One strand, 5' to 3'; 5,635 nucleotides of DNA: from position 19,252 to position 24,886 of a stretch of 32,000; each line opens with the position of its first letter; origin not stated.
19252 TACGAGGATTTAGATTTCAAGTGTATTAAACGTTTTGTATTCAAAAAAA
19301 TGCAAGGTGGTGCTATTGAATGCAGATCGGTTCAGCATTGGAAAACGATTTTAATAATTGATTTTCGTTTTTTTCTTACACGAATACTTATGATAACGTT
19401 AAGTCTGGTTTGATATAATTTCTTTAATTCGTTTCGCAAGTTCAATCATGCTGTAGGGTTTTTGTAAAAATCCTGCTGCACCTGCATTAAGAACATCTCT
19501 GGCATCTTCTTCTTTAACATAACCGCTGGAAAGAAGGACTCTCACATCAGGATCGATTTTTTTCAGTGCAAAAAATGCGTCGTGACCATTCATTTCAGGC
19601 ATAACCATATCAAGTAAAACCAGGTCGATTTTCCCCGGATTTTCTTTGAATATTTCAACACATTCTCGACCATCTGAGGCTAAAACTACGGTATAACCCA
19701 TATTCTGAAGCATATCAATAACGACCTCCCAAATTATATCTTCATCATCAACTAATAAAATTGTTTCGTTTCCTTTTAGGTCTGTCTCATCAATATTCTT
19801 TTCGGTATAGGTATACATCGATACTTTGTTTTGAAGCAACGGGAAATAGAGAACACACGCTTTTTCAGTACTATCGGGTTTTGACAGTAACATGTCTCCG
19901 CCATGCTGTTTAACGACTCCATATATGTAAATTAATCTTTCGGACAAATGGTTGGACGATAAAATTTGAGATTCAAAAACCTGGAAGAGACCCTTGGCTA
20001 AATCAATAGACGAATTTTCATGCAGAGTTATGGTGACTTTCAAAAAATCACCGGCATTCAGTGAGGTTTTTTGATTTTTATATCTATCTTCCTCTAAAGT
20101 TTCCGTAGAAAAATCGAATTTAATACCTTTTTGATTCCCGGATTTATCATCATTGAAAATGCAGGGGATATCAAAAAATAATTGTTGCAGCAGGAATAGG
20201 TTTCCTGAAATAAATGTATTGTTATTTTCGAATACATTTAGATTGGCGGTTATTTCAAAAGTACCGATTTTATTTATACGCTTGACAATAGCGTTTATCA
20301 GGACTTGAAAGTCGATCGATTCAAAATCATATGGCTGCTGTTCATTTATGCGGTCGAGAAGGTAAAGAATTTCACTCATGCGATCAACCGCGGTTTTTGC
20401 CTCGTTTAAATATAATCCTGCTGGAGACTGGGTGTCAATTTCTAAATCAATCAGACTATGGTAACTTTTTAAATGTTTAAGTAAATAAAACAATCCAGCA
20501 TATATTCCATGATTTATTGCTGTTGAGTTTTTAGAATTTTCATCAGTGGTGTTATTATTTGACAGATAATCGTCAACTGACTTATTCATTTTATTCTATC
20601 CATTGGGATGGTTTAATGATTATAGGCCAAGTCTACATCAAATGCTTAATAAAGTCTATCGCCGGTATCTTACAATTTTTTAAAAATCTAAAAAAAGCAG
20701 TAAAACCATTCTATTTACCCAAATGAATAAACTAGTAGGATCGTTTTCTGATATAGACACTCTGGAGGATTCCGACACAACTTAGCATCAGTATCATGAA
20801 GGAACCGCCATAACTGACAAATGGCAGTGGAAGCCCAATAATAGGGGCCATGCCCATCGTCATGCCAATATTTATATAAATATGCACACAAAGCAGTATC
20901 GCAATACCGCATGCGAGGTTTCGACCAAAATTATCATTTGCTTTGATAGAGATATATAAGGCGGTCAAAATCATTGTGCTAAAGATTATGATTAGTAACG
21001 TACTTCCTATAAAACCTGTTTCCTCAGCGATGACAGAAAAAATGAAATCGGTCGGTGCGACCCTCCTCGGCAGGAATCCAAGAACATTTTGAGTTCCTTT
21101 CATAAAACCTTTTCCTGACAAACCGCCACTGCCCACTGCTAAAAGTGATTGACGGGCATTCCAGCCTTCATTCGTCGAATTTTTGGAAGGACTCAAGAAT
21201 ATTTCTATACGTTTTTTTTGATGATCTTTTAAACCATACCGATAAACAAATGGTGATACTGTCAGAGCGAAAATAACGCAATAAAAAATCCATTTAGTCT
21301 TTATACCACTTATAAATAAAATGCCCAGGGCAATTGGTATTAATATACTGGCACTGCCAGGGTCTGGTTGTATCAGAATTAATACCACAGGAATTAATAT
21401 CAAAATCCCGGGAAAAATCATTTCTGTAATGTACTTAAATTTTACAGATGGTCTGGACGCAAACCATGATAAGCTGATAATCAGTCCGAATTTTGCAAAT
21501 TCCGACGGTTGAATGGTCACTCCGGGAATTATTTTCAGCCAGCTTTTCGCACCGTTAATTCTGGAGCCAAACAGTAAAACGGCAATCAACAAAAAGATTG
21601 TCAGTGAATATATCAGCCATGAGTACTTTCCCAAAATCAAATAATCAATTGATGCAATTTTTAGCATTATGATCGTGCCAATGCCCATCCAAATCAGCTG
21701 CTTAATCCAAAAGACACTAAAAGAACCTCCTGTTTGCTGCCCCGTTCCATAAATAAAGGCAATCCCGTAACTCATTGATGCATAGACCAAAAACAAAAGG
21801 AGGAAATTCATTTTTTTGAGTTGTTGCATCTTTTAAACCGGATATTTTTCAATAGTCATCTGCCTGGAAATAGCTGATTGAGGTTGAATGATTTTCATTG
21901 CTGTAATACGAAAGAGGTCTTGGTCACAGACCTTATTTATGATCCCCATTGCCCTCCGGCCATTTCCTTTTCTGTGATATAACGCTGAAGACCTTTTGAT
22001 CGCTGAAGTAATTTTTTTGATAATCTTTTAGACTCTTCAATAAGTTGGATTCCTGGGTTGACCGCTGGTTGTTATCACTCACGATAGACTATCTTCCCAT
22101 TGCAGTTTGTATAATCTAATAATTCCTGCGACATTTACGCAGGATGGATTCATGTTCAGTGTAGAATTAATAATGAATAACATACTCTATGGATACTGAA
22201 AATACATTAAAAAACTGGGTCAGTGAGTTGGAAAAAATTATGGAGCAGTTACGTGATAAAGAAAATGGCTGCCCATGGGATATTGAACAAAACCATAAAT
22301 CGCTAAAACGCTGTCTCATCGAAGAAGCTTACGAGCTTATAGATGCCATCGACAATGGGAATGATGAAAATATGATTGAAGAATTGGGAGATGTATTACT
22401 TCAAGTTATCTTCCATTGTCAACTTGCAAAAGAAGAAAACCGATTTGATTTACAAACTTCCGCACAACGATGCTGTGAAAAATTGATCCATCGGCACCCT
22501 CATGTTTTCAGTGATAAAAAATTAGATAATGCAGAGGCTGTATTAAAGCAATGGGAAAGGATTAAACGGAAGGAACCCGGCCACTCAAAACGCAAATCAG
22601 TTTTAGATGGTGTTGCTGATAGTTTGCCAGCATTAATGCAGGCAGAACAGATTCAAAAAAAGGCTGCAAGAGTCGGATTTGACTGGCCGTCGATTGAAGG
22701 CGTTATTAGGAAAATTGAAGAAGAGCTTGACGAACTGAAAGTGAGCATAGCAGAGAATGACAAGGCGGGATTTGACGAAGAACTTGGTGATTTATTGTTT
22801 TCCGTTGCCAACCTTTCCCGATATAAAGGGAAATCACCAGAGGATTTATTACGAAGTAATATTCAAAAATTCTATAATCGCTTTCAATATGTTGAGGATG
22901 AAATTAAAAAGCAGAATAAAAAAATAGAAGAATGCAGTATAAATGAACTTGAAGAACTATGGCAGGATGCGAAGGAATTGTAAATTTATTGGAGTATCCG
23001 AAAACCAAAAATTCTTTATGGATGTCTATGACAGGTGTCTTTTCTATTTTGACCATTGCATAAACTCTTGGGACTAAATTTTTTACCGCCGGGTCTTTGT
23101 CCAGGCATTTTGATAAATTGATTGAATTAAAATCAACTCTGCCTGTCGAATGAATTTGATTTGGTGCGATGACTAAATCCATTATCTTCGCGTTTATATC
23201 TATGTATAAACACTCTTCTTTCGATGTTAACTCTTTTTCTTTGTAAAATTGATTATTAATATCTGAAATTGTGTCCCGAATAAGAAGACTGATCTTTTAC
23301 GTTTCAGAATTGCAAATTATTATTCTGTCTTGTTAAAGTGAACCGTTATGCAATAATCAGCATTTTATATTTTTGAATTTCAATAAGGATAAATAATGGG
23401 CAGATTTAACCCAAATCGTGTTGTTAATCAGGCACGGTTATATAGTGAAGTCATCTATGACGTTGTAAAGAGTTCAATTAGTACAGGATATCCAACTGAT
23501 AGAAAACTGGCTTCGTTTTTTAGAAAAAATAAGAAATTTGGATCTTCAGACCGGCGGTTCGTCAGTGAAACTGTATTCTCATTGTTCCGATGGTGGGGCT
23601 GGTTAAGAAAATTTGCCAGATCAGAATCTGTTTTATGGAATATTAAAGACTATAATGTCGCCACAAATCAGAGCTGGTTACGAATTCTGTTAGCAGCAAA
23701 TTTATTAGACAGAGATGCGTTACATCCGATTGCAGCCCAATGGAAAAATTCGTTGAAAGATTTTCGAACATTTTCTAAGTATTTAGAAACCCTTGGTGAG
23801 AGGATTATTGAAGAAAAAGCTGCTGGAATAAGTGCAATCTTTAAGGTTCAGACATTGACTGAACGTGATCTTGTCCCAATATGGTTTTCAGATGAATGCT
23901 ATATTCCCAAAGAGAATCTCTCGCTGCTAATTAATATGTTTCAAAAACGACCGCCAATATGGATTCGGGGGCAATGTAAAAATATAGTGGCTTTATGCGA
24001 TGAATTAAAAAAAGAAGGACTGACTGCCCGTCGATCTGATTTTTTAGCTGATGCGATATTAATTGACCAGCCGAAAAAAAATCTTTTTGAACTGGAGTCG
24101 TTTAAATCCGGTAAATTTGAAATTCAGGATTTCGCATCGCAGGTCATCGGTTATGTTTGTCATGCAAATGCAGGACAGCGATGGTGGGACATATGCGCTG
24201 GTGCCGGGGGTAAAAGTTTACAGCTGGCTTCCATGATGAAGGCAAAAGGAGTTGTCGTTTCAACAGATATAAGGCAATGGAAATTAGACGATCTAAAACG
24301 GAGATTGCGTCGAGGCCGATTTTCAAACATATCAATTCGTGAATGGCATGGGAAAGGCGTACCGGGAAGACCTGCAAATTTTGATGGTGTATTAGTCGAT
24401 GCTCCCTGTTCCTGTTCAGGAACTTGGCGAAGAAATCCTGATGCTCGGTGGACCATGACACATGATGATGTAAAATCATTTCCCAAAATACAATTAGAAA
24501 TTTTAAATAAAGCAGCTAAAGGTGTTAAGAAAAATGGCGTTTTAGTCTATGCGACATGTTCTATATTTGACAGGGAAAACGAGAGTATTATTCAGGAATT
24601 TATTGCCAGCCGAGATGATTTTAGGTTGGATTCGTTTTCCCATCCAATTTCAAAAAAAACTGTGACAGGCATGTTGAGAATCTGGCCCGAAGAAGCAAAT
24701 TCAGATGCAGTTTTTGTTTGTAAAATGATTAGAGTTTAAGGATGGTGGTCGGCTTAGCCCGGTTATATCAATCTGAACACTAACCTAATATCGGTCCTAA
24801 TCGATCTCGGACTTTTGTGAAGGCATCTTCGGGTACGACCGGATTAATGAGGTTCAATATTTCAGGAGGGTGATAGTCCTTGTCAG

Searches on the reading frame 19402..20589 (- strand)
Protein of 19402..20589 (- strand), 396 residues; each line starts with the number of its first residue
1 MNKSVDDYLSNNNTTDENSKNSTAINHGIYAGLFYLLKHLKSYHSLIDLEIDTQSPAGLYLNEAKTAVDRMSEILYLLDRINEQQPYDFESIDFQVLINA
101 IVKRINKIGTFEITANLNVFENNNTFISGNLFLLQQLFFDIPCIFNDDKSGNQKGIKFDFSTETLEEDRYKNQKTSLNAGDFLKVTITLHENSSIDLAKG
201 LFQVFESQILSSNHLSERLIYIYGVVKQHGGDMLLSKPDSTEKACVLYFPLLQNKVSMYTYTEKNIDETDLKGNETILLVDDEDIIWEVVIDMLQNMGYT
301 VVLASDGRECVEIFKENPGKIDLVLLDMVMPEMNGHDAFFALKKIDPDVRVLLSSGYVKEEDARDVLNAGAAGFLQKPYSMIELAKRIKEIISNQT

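Call 99: search_protein_families(library=pfam, proteins=[window:19402-20589:-], max_evalue=0.0001)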
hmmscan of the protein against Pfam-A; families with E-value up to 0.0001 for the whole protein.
window:19402-20589:- (396 aa): 1 family
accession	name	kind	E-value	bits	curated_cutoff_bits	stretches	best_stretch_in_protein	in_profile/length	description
PF00072.30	Response_reg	-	3.5e-25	88.7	30.2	1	277-389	1-111/111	Response regulator receiver domain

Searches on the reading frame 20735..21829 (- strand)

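Call 99: search_protein_families(library=pfam, proteins=[window:20735-21829:-], max_evalue=0.0001)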
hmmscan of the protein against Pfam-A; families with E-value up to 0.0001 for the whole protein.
window:20735-21829:- (365 aa): 1 family
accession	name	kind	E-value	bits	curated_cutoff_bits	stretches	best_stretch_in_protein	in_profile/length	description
PF01098.24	FTSW_RODA_SPOVE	-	2.2e-88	297.1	26.4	1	15-360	8-352/356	Cell cycle protein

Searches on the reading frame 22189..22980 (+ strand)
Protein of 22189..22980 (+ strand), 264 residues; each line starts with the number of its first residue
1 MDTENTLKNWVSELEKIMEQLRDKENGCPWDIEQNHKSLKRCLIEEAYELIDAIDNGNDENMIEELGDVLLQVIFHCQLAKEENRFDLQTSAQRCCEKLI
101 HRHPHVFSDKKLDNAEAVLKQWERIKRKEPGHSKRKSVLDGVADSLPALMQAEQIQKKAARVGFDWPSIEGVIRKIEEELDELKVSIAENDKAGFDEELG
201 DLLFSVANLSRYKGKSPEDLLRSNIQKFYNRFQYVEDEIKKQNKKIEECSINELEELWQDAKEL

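Call 99: search_protein_families(library=pfam, proteins=[window:22189-22980:+], max_evalue=0.0001)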
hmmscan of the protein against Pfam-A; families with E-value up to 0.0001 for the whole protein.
window:22189-22980:+ (264 aa): 2 families
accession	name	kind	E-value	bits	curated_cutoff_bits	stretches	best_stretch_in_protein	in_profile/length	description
PF03819.22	MazG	-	1.9e-40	137.4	22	2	34-107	1-74/74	MazG nucleotide pyrophosphohydrolase domain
PF01503.22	PRA-PH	-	3.2e-12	47.1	21.3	1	11-74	1-65/86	Phosphoribosyl-ATP pyrophosphohydrolase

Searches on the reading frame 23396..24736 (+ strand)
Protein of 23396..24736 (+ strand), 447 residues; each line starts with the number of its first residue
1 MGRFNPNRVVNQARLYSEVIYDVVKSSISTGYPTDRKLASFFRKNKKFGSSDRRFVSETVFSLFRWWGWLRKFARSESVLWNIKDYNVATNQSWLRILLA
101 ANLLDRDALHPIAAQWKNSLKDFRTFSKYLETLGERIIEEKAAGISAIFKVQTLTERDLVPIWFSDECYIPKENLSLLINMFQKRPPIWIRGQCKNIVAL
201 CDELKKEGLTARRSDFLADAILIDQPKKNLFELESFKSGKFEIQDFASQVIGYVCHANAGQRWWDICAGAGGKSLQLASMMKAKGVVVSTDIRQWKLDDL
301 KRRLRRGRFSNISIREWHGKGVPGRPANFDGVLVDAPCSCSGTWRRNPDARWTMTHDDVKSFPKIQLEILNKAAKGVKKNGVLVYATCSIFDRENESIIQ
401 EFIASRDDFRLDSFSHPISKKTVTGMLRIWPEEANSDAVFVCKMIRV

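Call 99: search_protein_families(library=pfam, proteins=[window:23396-24736:+], max_evalue=0.0001)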
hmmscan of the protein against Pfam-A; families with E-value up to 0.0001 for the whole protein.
window:23396-24736:+ (447 aa): 1 family
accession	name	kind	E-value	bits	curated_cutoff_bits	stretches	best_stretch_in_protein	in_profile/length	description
PF01189.24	Methyltr_RsmB-F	-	5.2e-44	150.7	27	1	258-444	7-198/199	16S rRNA methyltransferase RsmB/F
